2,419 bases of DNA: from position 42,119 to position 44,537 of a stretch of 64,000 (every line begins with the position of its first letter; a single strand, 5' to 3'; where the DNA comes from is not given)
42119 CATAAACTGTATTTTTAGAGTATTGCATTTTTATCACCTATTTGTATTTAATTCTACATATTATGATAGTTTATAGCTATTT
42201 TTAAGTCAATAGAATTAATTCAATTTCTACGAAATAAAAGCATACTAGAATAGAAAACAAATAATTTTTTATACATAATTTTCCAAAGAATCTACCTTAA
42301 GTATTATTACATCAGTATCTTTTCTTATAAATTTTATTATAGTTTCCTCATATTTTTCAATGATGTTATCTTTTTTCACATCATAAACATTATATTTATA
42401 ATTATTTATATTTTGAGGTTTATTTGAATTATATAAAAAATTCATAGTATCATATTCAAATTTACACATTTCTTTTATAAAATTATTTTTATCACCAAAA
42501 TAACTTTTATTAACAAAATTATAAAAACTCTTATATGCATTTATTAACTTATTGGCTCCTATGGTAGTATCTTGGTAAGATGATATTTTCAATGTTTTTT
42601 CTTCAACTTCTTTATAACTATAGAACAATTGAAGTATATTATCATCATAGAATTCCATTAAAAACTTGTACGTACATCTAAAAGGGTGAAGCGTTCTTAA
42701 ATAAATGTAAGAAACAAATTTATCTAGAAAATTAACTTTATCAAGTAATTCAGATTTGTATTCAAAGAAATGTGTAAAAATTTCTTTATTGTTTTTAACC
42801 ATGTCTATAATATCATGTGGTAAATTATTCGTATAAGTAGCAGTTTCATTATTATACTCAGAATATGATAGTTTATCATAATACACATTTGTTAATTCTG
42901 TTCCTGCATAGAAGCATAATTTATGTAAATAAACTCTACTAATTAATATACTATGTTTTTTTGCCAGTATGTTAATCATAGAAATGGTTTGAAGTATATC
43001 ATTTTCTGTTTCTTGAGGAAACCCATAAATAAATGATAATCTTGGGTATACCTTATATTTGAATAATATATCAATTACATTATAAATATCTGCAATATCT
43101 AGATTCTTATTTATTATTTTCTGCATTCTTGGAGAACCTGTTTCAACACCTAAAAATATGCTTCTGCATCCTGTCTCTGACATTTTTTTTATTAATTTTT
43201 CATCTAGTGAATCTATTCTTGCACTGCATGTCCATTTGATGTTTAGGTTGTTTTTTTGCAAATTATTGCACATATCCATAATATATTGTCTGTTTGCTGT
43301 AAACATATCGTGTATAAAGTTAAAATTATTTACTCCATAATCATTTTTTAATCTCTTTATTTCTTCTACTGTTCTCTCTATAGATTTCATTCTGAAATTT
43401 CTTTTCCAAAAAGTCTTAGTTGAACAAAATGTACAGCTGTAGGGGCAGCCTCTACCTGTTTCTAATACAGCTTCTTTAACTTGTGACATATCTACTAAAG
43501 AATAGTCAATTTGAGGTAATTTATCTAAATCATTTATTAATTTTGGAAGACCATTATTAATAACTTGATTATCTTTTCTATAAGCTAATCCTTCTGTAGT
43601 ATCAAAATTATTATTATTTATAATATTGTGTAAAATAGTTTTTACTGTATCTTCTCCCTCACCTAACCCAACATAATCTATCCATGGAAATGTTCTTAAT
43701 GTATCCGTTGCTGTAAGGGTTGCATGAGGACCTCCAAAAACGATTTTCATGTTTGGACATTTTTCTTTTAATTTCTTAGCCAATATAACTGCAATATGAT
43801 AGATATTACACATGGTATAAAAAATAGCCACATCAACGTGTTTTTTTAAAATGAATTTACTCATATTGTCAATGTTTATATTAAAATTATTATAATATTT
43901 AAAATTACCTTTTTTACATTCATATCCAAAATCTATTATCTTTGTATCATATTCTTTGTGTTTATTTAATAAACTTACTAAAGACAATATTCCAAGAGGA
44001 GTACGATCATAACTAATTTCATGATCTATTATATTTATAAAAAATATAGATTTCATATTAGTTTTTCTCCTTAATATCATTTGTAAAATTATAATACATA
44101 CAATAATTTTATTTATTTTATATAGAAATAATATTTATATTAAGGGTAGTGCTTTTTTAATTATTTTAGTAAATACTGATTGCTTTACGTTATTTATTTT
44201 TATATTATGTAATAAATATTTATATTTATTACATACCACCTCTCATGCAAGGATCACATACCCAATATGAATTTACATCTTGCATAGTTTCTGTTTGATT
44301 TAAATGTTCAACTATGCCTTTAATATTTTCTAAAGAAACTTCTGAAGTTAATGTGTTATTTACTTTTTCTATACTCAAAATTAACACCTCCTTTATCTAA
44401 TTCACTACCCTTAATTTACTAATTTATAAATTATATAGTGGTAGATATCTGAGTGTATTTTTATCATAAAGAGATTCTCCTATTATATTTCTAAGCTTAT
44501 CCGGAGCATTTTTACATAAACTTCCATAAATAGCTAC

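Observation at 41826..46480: Unannotated RiPP-like gene cluster: two 49-aa CDPC-core precursor peptides, a radical SAM/SPASM maturase and a B12-binding radical SAM enzyme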

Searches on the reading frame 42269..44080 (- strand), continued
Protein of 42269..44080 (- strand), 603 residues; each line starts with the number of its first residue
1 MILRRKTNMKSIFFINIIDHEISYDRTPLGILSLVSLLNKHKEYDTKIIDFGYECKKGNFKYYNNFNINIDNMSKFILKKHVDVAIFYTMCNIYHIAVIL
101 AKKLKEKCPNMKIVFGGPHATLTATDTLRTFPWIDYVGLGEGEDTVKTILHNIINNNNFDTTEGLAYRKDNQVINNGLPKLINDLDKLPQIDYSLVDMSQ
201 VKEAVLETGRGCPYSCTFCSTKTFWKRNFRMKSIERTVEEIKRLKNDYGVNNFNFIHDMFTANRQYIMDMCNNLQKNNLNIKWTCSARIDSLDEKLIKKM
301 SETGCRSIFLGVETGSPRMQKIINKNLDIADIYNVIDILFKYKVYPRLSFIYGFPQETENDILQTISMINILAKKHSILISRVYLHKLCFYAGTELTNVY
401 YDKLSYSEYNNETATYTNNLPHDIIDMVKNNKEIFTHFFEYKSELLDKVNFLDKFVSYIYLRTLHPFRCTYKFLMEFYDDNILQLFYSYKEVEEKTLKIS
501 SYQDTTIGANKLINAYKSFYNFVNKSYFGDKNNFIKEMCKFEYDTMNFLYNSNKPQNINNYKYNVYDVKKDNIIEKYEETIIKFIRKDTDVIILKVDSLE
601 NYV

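Call 47: find_encoding_contigs(protein=P0170, flank=6000, max_places=2)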
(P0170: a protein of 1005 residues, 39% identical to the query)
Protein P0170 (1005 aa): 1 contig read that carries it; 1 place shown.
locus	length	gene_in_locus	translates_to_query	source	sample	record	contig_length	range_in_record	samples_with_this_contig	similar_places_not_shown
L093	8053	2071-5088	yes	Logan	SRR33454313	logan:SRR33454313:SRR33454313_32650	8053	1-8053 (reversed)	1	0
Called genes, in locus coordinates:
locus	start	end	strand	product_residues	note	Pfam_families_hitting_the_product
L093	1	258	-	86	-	?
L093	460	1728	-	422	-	PF01381:HTH_3 (weak)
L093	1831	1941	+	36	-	-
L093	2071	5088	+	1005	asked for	PF02310:B12-binding, PF04055:Radical_SAM, PF13353:Fer4_12 (faint), PF04055:Radical_SAM, PF13186:SPASM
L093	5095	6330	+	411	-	PF05977:MFS_3, PF07690:MFS_1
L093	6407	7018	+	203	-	PF02796:HTH_7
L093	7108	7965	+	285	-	-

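Call 48: find_encoding_contigs(protein=P0142, flank=7000, max_places=2)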
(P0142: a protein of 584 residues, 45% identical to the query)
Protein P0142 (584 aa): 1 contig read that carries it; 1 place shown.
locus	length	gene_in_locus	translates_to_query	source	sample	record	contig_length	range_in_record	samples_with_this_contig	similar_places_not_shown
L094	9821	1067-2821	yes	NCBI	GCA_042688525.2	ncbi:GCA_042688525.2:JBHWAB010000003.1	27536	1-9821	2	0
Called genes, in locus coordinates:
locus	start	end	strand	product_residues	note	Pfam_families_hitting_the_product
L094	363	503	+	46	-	-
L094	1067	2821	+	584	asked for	PF02310:B12-binding, PF04055:Radical_SAM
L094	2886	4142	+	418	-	PF05977:MFS_3, PF07690:MFS_1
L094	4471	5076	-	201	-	PF00589:Phage_integrase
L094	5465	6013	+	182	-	PF04542:Sigma70_r2 (weak)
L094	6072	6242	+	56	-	PF12841:YvrJ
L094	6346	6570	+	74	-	PF07872:DUF1659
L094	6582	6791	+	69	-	PF11148:DUF2922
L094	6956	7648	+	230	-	PF01510:Amidase_2, PF01471:PG_binding_1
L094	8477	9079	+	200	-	-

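Call 66: predict_structure(alignment_id=A3)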
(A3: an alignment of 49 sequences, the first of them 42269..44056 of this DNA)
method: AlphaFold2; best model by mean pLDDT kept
length: 595 residues; sequences in the alignment: 49
mean_pLDDT: 91.3   pTM: 0.90
mean pLDDT of the five models: 91.3, 91.2, 90.0, 90.0, 89.3
residues with pLDDT >= 90: 446; 70-90: 123; 50-70: 24; < 50: 2
segments of 3 or more residues with pLDDT < 50: none
pLDDT, mean of each block of 10 residues (from residue 1): 90 70 92 87 89 87 95 95 93 98 96 97 98 93 93 94 94 90 89 89 87 81 92 95 87 83 94 93 95 96 96 94 96 97 97 98 95 94 94 94 78 92 96 94 94 94 96 97 94 69 85 97 95 96 90 94 83 92 88 53
secondary structure, 60 per line:
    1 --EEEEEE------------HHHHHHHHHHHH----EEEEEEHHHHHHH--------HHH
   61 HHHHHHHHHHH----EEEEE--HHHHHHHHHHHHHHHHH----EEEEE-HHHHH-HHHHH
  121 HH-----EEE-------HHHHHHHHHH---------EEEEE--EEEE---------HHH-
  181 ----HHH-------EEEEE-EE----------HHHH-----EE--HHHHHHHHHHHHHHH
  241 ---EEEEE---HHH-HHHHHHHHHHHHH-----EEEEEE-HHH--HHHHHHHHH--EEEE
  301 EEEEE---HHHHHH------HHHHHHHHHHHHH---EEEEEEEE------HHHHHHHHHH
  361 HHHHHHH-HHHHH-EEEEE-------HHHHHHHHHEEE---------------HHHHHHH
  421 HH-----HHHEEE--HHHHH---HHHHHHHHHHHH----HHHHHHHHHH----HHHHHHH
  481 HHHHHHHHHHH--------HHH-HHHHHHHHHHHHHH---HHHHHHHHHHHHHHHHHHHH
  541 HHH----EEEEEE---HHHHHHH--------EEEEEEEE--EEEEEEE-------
elements in order: E3-8 H21-32 E37-42 H43-49 H58-71 E76-80 H83-99 E104-108 H110-114 H116-122 E128-130 H138-147 E157-161 E164-167 E195-199 H213-216 H226-240 E244-248 H256-268 E274-279 H286-294 E297-305 H309-314 H321-333 E337-344 H351-367 H369-373 E375-379 H387-395 E396-398 H414-422 E431-433 H436-440 H444-455 H460-469 H474-491 H504-517 H521-543 E548-553 H557-563 E572-579 E582-588

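Call 70: fold_search(model_id=the predicted structure, library=pdb)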
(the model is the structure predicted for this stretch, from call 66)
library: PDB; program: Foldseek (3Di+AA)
matches with E <= 10: 1768; with E <= 0.001: 136
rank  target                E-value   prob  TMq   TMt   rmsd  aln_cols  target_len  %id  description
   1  6fd2_A                1.4e-23  1.00  0.53  0.68   7.3       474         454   19  Radical SAM 1,2-diol dehydratase AprD4 in complex with its substrate paromamine (released 2018-01-17)
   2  6fd2_B                2.4e-22  1.00  0.53  0.68   4.6       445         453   19  Radical SAM 1,2-diol dehydratase AprD4 in complex with its substrate paromamine (released 2018-01-17)
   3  9ccb                  4.1e-21  1.00  0.50  0.69   3.7       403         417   19  X-ray crystal structure of methyl-coenzyme M reductase glutamine methylase (MgmA) from Methanothermobacter marburgensis  (released 2025-01-01)
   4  5ul3                  1.2e-20  1.00  0.59  0.49   9.7       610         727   14  Structure of Cobalamin-dependent S-adenosylmethionine radical enzyme OxsB with aqua-cobalamin bound (released 2017-04-19)
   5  5ul4                  2.2e-20  1.00  0.58  0.48   9.8       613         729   15  Structure of Cobalamin-dependent S-adenosylmethionine radical enzyme OxsB with aqua-cobalamin and S-adenosylmethionine b (released 2017-04-19)
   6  9n1d                  4.3e-20  1.00  0.63  0.60   8.5       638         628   14  Crystal structure of CysS from Corallococcus sp. CA054B with 5'-deoxyadenosine and methionine bound (released 2026-01-28)
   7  9n1b                  5.4e-20  1.00  0.61  0.58   8.8       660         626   15  Crystal structure of CysS from Corallococcus sp. CA054B with 5'-deoxyadenosine, methionine, and pantetheinylated 3-metho (released 2026-01-28)
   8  7kdx_B                1.1e-19  1.00  0.59  0.54   9.6       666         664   14  Crystal structure of Streptomyces tokunonesis TokK with hydroxycobalamin, 5'-deoxyadenosine, and methionine (released 2022-01-12)
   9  7kdy_A                1.2e-19  1.00  0.65  0.59   6.7       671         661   14  Crystal structure of Streptomyces tokunonesis TokK with hydroxycobalamin, 5'-deoxyadenosine, methionine, and (2R)-pant (released 2022-01-12)
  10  7kdx_A                1.3e-19  1.00  0.58  0.53   9.9       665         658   14  Crystal structure of Streptomyces tokunonesis TokK with hydroxycobalamin, 5'-deoxyadenosine, and methionine (released 2022-01-12)
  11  5ul2                  2.2e-19  1.00  0.59  0.49   9.6       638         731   14  Structure of Apo, SeMet-labeled Cobalamin-dependent S-adenosylmethionine radical enzyme OxsB (released 2017-04-19)
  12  7kdy_B                2.4e-19  1.00  0.60  0.54   9.5       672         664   14  Crystal structure of Streptomyces tokunonesis TokK with hydroxycobalamin, 5'-deoxyadenosine, methionine, and (2R)-pant (released 2022-01-12)
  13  9n1c                  3.5e-19  1.00  0.59  0.56   9.0       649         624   15  Crystal structure of CysS from Corallococcus sp. CA054B with 5'-deoxyadenosine, methionine, and pantetheinylated 3-ethox (released 2026-01-28)
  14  6wtf_A                8.3e-19  1.00  0.53  0.58   4.3       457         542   11  Structure of radical S-adenosylmethionine methyltransferase, TsrM, from Kitasatospora setae with tryptophan substrate  (released 2020-12-23)
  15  6wte_A                1.8e-18  1.00  0.52  0.55   6.7       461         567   12  Structure of radical S-adenosylmethionine methyltransferase, TsrM, from Kitasatospora setae with cobalamin and [4Fe-4S (released 2020-12-23)
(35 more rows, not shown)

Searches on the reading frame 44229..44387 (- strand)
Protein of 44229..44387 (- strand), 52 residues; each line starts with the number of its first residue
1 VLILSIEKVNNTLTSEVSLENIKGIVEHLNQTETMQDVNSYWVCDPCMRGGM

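Call 4: search_protein_families(library=pfam, proteins=[window:44229-44387:-], max_evalue=0.1)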
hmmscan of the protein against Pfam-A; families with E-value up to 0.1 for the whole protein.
window:44229-44387:- (52 aa): 0 families

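Call 5: search_protein_families(library=ncbifam, proteins=[window:44229-44387:-], max_evalue=0.1)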
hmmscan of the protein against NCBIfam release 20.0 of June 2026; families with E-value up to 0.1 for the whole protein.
window:44229-44387:- (52 aa): 0 families

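Call 12: find_homologous_proteins(query=window:44232-44378:-, max_evalue=0.01)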
Query seq(49 aa) (49 aa): 2 proteins with E <= 0.01 among 2 candidates.
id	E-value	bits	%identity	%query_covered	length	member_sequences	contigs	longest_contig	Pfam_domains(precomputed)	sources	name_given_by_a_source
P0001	8.3e-19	83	82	100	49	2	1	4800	-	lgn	-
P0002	1.5e-15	73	80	90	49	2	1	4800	-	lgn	-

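Call 14: find_encoding_contigs(protein=P0001, flank=10000, max_places=6)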
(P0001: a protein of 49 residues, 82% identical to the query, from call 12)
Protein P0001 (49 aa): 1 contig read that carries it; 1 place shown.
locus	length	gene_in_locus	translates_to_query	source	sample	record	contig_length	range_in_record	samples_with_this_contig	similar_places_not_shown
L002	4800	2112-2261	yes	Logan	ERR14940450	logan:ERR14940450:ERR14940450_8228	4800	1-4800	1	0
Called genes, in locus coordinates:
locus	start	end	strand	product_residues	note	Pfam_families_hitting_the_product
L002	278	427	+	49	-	-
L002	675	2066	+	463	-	PF04055:Radical_SAM, PF13353:Fer4_12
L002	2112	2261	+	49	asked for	-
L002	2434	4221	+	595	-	PF02310:B12-binding, PF04055:Radical_SAM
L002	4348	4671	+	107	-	PF12986:DUF3870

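Call 64: search_protein_representatives(alignment_id=A2)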
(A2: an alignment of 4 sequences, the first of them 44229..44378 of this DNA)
Query: 4 sequences, 49 profile positions. Proteins with E-value up to 0.001 (for the whole library): 5; up to 1e-10: 4; up to 1e-30: 1. The best 5 are listed.
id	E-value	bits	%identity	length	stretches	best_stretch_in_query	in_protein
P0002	6.5e-32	125.1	-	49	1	1-49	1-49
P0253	3.8e-14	68.2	-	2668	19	33-48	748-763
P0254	2.7e-13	65.5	-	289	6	14-42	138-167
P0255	2.0e-11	59.5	-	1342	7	20-42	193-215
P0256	8.3e-07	44.7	-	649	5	27-43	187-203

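Call 83: find_related_loci(query=A2, collection=metagenome_contigs, flank=6000)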
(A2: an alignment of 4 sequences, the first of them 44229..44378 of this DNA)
Query A2 (49 aa) in metagenome_contigs; peptide patterns used: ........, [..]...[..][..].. (x = any residue, [..] = any of these).
108 stretches matched a pattern, but none encodes a relative of the query by tblastn (E <= 1e-3).
